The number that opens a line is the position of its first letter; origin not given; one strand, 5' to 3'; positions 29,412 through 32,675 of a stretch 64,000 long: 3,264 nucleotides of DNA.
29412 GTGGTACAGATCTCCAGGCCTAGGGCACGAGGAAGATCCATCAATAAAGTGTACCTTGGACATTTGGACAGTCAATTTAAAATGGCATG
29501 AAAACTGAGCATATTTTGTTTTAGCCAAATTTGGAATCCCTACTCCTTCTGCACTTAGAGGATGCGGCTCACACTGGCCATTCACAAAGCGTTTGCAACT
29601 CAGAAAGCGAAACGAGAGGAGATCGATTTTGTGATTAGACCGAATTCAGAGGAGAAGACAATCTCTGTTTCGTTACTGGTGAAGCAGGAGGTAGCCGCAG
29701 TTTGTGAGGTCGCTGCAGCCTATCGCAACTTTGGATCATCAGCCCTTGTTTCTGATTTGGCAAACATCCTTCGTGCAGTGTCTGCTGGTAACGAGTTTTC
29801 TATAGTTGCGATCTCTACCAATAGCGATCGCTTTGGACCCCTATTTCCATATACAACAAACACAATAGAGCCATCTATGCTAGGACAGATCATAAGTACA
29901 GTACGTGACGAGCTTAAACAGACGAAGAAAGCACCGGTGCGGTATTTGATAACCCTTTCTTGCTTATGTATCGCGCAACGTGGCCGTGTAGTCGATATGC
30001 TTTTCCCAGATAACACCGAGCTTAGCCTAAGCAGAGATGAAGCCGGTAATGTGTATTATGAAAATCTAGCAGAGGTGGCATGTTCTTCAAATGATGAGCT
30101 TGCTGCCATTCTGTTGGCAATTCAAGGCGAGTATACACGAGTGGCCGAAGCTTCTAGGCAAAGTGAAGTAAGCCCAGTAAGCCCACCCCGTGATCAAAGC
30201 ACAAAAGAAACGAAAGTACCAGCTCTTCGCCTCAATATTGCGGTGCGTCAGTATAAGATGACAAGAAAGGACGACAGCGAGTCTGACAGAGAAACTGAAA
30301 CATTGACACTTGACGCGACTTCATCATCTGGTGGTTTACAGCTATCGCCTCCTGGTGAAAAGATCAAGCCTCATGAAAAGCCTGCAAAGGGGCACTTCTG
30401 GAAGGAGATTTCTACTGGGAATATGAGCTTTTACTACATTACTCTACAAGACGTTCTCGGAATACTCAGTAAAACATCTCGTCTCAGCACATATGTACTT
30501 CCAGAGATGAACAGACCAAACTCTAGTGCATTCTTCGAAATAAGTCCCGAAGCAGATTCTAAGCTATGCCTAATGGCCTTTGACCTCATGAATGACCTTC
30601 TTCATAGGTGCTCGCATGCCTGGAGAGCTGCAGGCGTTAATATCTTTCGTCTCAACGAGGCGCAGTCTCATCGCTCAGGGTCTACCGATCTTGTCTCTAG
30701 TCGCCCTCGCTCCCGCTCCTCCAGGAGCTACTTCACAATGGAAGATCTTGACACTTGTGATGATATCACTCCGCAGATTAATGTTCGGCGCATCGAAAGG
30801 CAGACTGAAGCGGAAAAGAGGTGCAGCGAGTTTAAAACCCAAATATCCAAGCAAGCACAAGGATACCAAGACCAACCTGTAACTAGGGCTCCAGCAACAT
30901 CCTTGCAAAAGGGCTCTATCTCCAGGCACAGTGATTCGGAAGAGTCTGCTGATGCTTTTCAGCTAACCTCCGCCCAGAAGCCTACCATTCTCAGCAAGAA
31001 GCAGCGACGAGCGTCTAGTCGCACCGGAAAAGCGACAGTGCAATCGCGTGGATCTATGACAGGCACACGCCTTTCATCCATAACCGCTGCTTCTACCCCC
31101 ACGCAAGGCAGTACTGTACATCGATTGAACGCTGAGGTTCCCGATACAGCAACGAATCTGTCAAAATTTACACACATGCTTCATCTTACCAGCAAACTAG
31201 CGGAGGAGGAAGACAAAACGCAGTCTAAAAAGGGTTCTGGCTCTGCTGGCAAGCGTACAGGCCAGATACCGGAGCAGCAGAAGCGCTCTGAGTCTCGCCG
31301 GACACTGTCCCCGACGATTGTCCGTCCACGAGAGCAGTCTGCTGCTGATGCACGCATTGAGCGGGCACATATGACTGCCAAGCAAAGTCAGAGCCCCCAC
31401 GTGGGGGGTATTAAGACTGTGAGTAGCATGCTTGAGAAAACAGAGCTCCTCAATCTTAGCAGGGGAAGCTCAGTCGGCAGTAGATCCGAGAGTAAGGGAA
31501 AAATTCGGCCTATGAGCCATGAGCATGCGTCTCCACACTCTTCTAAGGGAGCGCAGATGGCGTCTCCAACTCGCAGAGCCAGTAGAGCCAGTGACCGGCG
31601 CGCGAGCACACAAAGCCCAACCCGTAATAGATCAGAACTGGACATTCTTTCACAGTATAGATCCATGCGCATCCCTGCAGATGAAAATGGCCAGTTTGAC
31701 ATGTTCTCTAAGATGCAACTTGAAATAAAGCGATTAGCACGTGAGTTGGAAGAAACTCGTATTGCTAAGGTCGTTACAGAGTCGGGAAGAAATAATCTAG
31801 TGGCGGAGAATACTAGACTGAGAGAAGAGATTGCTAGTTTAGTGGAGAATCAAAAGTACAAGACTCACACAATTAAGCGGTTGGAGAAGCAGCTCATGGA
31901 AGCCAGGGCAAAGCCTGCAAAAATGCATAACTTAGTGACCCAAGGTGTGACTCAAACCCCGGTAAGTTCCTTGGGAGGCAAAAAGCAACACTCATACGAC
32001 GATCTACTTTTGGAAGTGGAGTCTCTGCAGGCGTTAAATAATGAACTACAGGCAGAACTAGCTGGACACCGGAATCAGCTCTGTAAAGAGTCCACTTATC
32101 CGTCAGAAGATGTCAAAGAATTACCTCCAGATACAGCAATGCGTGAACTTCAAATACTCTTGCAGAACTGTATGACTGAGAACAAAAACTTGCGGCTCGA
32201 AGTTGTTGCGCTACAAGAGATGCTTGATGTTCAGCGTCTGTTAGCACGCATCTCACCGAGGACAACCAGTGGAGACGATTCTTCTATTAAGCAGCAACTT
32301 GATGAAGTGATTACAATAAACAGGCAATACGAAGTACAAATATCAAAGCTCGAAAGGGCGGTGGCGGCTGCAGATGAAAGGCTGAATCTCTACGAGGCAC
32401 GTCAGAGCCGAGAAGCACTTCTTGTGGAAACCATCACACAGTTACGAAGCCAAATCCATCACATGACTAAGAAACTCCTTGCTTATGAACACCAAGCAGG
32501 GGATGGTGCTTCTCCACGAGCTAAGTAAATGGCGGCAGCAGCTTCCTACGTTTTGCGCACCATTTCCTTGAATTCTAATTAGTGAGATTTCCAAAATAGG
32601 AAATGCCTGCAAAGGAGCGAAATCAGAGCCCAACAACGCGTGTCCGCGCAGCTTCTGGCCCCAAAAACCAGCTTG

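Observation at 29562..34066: Tandem same-strand paralogs share a conserved coiled-coil cassette (a local duplication)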

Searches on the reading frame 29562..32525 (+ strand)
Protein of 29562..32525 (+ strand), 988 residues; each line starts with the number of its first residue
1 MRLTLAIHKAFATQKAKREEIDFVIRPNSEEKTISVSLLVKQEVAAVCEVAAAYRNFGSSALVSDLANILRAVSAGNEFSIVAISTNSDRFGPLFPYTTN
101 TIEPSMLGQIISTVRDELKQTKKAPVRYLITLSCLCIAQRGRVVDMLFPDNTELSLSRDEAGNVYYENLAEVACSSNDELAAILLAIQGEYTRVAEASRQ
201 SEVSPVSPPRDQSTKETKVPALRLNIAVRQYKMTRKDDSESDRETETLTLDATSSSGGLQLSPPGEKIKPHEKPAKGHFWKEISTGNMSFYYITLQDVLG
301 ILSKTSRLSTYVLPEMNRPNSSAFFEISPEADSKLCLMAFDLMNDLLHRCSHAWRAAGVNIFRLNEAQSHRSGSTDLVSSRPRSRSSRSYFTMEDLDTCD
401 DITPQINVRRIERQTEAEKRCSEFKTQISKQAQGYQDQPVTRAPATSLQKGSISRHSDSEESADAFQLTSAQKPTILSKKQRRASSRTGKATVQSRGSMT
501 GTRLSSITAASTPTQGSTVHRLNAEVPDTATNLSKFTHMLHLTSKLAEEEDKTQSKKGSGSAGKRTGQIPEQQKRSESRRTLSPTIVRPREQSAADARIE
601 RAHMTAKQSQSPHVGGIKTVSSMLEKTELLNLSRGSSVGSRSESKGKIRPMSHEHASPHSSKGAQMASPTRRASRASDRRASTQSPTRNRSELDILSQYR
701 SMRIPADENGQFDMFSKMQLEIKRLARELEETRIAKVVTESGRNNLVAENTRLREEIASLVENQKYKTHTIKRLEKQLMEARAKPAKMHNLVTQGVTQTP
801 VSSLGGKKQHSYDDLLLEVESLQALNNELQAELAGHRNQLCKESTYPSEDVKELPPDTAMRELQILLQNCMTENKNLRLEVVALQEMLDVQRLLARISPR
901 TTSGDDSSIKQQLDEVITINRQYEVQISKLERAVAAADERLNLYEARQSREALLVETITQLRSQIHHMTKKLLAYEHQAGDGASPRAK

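Call 7: search_protein_families(library=pfam, proteins=[window:29562-32525:+], max_evalue=0.1)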
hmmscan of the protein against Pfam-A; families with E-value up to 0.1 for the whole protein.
window:29562-32525:+ (988 aa): 2 families
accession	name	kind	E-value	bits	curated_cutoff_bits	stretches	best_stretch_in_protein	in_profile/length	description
PF25610.1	HR1_TOCA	-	0.017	15.9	27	1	848-940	3-89/90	TOCA family HR1 domain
PF02183.23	HALZ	-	0.044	14.4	28.1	0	810-834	12-36/43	Homeobox associated leucine zipper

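Call 9: find_homologous_proteins(query=window:29562-32525:+)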
Query window:29562-32525:+ (988 aa): 5 proteins with E <= 0.001 among 8000 candidates.
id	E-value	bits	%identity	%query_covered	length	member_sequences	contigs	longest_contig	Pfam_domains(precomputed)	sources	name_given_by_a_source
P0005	0.0e+0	2088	98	100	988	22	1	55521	-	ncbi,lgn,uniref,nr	ncbi:Hypothetical protein DHA2_152405 [Giardia duodenalis]|uniref:Uncharacterized protein n=1 Tax=Gi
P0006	0.0e+0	1895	89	100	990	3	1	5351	-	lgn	-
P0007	0.0e+0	1603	77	100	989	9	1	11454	-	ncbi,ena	-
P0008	0.0e+0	1558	75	99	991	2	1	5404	-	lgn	-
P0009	0.0e+0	1431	69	100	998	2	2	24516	-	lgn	-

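Call 11: list_cluster_members(proteins=[P0005, P0007, P0001, P0003])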
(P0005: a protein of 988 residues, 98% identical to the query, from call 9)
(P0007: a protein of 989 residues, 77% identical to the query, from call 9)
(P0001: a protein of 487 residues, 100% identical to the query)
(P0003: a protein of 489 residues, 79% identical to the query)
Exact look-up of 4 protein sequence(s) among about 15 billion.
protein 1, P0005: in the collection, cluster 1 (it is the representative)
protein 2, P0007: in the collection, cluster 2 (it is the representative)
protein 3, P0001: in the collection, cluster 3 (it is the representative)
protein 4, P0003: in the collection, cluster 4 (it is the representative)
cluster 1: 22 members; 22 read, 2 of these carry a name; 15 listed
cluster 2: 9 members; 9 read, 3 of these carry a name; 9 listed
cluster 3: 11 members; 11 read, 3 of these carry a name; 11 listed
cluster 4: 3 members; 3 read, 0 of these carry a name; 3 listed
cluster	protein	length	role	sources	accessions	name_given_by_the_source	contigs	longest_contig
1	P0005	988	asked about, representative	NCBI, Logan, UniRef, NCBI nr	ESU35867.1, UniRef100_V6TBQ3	Hypothetical protein DHA2_152405 [Giardia duodenalis] | Uncharacterized protein n=1 Tax=Giardia intestinalis TaxID=5741 RepID=V6TBQ3_GIAIN | Hypothetical protein DHA2_152405 [Giardia intestinalis]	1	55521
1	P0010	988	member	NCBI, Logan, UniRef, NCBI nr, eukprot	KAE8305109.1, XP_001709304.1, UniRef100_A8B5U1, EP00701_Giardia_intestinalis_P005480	hypothetical protein GL50803_0016050 [Giardia duodenalis] | Uncharacterized protein n=1 Tax=Giardia intestinalis (strain ATCC 50803 / WB clone C6) ... | hypothetical protein GL50803_0016050 [Giardia intestinalis]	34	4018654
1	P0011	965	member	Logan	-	-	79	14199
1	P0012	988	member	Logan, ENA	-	-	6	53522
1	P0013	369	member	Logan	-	-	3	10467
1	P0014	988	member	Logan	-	-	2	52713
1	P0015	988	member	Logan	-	-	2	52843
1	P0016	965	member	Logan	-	-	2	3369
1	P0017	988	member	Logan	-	-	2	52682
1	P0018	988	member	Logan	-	-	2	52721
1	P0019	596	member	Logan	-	-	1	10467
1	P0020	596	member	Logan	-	-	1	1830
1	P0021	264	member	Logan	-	-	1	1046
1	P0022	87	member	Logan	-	-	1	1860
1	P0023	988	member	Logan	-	-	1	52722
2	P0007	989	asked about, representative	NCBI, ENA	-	-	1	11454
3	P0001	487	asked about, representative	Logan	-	-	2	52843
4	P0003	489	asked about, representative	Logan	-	-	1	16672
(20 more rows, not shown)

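Call 12: find_encoding_contigs(protein=P0009, flank=10000, max_places=3)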
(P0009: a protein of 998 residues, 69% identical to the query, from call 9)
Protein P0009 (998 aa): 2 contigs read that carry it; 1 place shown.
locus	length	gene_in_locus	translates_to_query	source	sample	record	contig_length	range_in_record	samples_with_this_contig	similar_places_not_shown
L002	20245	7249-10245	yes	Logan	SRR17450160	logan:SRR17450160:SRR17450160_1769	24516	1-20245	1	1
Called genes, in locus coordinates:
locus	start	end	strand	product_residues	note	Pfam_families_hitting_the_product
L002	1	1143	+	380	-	?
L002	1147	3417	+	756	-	-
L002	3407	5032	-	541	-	PF26466:DNA_primase_lrg_N, PF04104:DNA_primase_lrg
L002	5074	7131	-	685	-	PF00069:Pkinase, PF07714:PK_Tyr_Ser-Thr (weak), PF00023:Ank (faint), PF12796:Ank_2, PF13606:Ank_3 (faint), PF13637:Ank_4 (faint), PF24521:Ank_KRIT1 (faint), PF12796:Ank_2, +1 more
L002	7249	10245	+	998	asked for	-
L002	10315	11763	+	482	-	-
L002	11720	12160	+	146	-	-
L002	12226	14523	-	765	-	PF03635:Vps35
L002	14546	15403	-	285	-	PF12796:Ank_2, PF13637:Ank_4 (faint), PF00023:Ank (faint), PF13606:Ank_3 (faint), PF13857:Ank_5 (faint), PF12796:Ank_2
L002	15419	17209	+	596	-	-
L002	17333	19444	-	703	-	-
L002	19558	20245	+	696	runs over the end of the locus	PF00571:CBS (weak), PF01368:DHH, PF00571:CBS (weak), PF02833:DHHA2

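Call 21: search_solved_structures(query=A1, max_evalue=10, show_alignments=3)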
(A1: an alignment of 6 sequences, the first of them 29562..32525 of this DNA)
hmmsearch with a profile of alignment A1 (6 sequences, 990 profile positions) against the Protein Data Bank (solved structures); distinct sequences matched with E-value up to 10: 6.
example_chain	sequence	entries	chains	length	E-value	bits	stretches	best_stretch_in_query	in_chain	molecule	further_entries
9l08_A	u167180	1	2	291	0.0052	18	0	417-459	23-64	Covalently Connected Cytochrome c555 trimer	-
1deb_A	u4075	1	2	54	0.036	15.2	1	812-855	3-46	ADENOMATOUS POLYPOSIS COLI PROTEIN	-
5b16_B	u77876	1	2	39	0.32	12.1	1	714-735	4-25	Microprocessor complex subunit DGCR8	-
9dvb_C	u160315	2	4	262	0.56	11.3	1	742-779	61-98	Cell shape-determining protein MreC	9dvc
2c4i_A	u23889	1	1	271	1.3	10.1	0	470-537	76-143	AVIDIN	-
1mc0_A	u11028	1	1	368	1.7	9.6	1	831-909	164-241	3',5'-cyclic nucleotide phosphodiesterase 2A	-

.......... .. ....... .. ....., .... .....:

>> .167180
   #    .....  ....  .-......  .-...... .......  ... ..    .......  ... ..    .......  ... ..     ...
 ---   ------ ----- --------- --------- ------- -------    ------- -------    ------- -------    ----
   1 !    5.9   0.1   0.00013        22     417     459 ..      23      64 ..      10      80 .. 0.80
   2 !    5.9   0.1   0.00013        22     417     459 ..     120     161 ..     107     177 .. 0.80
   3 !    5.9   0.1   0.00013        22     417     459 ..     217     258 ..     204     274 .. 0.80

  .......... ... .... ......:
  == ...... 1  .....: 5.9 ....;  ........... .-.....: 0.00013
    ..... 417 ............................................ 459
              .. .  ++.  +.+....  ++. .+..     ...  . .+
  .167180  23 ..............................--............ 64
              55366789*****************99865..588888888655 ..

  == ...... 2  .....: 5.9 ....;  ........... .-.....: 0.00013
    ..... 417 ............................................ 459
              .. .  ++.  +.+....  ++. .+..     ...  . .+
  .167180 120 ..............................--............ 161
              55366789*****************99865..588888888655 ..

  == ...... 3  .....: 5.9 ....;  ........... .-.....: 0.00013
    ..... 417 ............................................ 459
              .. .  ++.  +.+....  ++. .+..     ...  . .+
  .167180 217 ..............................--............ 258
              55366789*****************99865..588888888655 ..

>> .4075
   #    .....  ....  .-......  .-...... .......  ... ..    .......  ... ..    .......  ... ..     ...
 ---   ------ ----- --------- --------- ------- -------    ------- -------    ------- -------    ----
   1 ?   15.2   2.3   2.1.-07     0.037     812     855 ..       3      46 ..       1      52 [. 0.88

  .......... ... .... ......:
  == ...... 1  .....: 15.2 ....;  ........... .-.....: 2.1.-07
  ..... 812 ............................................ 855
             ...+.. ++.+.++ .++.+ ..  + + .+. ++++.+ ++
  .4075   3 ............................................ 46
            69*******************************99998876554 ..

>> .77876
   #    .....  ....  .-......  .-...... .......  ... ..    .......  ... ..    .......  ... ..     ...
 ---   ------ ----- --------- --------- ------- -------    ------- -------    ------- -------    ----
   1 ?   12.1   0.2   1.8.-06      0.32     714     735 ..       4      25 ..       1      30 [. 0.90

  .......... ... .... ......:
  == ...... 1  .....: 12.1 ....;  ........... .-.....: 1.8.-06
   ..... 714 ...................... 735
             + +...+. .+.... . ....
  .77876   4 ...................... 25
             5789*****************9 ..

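Call 39: search_protein_representatives(alignment_id=A3)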
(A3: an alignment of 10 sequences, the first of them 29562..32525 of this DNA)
Query: 10 sequences, 994 profile positions. Proteins with E-value up to 0.001 (for the whole library): 8; up to 1e-10: 5; up to 1e-30: 4. The best 8 are listed.
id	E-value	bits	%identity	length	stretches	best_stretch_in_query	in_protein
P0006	0.0e+00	2000.1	-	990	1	1-994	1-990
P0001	4.7e-159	547.8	-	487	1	578-990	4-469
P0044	8.2e-146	504.0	-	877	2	1-504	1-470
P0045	5.4e-95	335.8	-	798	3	698-985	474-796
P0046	2.3e-23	98.7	-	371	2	634-792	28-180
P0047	1.4e-05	39.8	-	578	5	804-900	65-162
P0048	2.1e-04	35.9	-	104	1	739-831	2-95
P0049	7.6e-04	34.1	-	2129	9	339-371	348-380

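Call 41: list_cluster_members(proteins=[P0044, P0045, P0046, P0048, P0009, P0004, P0006, P0008])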
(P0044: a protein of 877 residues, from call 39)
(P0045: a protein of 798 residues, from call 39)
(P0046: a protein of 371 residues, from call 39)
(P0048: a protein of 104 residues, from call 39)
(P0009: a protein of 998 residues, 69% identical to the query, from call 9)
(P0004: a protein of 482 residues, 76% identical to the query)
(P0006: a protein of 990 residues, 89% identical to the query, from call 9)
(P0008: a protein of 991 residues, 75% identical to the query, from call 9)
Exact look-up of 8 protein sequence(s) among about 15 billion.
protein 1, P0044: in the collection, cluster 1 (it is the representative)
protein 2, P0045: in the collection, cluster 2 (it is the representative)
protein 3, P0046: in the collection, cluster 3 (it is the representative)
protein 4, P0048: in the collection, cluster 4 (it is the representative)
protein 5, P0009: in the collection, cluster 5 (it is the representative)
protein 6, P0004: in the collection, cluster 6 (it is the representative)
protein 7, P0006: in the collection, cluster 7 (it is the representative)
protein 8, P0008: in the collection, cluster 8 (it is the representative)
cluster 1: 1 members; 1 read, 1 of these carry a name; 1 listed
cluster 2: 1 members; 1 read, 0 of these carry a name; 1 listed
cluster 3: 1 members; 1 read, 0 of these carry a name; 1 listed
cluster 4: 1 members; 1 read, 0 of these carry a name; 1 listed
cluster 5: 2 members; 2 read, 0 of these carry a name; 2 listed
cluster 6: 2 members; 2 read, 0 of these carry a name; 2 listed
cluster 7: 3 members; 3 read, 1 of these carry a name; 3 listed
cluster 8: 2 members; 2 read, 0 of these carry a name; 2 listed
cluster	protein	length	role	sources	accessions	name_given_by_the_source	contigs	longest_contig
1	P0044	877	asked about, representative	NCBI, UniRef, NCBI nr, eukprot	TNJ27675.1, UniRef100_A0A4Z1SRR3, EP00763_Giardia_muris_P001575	hypothetical protein GMRT_23273 [Giardia muris] | Uncharacterized protein n=1 Tax=Giardia muris TaxID=5742 RepID=A0A4Z1SRR3_GIAMU | TNJ27675.1 hypothetical protein GMRT_23273 [Giardia muris]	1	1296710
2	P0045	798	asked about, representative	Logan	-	-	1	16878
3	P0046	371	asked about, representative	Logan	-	-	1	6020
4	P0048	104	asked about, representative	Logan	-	-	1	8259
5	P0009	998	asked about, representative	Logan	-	-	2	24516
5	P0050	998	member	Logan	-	-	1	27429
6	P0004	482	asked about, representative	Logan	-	-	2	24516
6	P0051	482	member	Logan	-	-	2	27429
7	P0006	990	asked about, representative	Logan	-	-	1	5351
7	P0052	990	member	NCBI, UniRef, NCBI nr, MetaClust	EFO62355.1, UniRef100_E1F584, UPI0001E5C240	Hypothetical protein GLP15_617 [Giardia lamblia P15] | Uncharacterized protein n=1 Tax=Giardia intestinalis (strain P15) TaxID=658858 ... | status=active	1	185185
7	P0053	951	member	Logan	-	-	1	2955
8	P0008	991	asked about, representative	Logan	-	-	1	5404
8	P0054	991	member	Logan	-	-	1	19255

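Call 43: find_encoding_contigs(protein=P0046, flank=10000, max_places=3)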
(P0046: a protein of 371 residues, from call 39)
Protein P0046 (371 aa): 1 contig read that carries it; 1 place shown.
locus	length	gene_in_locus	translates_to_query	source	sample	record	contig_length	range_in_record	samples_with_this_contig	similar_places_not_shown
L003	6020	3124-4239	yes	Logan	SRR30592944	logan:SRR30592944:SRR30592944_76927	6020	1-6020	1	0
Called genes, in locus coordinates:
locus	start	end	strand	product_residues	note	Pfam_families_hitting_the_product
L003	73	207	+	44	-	-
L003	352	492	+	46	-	-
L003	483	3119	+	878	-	-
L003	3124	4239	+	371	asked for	-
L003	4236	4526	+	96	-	-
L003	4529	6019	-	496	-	?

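Call 44: find_encoding_contigs(protein=P0045, flank=10000, max_places=3)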
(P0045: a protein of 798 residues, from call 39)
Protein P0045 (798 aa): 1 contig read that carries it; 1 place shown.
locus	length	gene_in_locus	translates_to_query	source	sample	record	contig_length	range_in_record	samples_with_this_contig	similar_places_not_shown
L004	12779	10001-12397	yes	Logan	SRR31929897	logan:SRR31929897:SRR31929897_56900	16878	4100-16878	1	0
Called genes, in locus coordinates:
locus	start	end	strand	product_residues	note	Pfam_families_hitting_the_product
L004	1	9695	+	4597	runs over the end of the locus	?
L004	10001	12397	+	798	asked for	-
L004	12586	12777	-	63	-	?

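Call 54: find_encoding_contigs(protein=P0048, flank=10000, max_places=3)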
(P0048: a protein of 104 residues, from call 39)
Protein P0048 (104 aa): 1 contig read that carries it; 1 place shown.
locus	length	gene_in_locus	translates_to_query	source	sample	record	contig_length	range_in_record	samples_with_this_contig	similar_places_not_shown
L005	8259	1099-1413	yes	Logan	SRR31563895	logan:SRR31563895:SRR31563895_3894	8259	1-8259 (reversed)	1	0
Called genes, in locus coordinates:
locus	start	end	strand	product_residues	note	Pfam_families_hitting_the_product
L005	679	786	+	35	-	-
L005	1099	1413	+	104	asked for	-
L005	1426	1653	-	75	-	PF03645:Tctex-1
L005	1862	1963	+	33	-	-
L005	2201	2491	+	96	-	PF25062:ARM_TT21_N (weak), PF00515:TPR_1 (weak), PF07719:TPR_2 (faint)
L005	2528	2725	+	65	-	-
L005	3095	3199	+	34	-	-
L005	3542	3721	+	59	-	-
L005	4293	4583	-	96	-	-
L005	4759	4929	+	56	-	-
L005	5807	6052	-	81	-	-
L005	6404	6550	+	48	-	-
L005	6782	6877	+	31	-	-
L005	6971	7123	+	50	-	-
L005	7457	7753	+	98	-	-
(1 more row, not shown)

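Call 70: find_homologous_proteins(query=P0048, max_evalue=0.01)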
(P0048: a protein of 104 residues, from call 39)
Query P0048 (104 aa): 1 proteins with E <= 0.01 among 2 candidates.
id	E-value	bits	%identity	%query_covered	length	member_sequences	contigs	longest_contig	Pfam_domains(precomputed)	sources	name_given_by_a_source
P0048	1.7e-49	183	100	100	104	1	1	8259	-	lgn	-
